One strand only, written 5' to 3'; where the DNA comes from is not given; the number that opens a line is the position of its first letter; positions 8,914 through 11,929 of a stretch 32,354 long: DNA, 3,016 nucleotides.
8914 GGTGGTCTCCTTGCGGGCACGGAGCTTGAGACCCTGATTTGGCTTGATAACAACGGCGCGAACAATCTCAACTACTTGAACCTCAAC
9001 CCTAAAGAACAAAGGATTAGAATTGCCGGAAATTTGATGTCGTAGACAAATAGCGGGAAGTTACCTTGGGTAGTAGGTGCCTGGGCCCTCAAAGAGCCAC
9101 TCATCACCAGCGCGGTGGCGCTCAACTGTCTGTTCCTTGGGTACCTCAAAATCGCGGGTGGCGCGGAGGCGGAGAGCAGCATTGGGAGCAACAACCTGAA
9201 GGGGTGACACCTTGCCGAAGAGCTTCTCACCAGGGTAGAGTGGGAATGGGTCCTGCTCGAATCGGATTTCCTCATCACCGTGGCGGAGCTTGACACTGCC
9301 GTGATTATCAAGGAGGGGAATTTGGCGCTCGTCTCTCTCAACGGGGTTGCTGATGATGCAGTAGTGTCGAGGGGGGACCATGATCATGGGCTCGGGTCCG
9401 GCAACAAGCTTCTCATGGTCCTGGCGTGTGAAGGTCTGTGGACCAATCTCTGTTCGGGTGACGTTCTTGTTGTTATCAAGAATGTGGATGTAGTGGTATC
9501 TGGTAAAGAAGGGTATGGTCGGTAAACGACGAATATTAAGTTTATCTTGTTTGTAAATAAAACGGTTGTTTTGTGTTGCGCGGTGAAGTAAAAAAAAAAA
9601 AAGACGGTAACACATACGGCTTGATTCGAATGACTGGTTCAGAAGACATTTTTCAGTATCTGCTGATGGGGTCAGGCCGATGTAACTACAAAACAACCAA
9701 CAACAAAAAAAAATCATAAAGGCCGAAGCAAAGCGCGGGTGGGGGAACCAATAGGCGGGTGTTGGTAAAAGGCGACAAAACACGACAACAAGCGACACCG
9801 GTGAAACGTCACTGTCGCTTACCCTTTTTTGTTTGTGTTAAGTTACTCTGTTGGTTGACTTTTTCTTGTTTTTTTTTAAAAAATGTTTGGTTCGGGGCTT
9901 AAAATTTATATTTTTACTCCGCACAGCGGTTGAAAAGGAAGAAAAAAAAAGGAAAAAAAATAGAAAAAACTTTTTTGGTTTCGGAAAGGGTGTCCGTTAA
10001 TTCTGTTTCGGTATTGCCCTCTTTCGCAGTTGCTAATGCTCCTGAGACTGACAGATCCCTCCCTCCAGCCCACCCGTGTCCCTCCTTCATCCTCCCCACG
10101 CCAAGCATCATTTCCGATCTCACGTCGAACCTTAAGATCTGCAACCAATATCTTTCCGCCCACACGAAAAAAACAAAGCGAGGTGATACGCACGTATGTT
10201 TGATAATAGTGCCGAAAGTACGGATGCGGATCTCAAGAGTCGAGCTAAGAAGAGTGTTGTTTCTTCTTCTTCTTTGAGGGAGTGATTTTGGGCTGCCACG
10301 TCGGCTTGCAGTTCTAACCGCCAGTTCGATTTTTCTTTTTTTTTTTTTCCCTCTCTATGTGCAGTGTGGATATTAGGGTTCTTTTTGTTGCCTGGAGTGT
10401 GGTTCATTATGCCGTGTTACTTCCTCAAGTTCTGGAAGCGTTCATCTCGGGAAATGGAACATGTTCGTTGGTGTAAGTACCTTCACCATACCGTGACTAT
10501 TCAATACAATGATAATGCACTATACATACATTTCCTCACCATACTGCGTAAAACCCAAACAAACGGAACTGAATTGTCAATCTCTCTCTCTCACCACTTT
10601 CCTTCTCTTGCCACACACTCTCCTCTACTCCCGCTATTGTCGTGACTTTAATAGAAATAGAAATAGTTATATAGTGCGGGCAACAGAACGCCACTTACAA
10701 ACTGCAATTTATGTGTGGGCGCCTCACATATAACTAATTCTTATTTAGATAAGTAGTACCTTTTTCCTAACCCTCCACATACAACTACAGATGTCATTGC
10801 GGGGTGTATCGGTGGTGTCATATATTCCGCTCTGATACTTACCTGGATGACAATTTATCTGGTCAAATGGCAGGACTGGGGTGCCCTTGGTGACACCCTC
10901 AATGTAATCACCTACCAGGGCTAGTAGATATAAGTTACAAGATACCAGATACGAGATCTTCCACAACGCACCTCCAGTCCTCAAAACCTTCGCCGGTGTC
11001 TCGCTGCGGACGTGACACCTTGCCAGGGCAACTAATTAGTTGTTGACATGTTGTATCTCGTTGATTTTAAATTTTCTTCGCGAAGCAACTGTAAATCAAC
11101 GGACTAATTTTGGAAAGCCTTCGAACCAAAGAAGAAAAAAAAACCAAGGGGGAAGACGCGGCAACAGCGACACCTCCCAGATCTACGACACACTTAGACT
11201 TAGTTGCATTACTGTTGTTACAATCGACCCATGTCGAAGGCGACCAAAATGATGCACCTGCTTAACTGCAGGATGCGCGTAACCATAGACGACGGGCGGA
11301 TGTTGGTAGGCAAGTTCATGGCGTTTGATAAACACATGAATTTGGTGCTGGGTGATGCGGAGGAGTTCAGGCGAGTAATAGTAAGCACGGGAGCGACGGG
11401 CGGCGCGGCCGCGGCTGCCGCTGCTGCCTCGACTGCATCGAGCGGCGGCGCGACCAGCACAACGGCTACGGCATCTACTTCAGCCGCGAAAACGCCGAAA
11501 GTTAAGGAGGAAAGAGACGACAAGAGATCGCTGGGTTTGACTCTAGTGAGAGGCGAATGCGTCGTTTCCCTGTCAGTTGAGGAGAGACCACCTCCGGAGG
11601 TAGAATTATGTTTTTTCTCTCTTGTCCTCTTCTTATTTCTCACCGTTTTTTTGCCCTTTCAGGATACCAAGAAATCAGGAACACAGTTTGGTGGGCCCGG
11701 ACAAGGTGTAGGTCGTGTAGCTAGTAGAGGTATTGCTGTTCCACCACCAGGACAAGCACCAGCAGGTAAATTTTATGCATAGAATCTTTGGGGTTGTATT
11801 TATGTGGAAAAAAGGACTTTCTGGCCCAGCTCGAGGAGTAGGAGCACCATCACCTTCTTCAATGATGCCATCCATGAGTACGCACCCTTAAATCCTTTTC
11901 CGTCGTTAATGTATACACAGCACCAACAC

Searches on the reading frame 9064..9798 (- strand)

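Call 73: search_protein_families(library=pfam, proteins=[window:9064-9798:-], max_evalue=0.01)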
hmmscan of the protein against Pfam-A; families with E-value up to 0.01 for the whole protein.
window:9064-9798:- (245 aa): 2 families
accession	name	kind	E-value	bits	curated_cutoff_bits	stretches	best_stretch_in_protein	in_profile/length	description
PF17794.6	Vault_2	-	4e-28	98.1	23.6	1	138-197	1-60/60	Major Vault Protein repeat domain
PF01505.23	Vault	-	4.6e-18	65.4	27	1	201-245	1-42/42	Major Vault Protein repeat domain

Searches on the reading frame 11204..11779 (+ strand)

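Call 73: search_protein_families(library=pfam, proteins=[window:11204-11779:+], max_evalue=0.01)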
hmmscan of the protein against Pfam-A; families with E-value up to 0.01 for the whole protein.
window:11204-11779:+ (192 aa): 3 families
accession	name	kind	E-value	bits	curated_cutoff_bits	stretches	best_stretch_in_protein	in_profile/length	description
PF01423.28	LSM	-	4.1e-14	52.5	23.4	1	16-57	3-44/66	LSM domain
PF24336.1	DUF7504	-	0.00032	21.6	27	1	47-142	21-125/179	Family of unknown function (DUF7504)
PF24088.1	DUF7373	-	0.009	16.3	27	0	68-130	94-157/193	Domain of unknown function (DUF7373) N-terminal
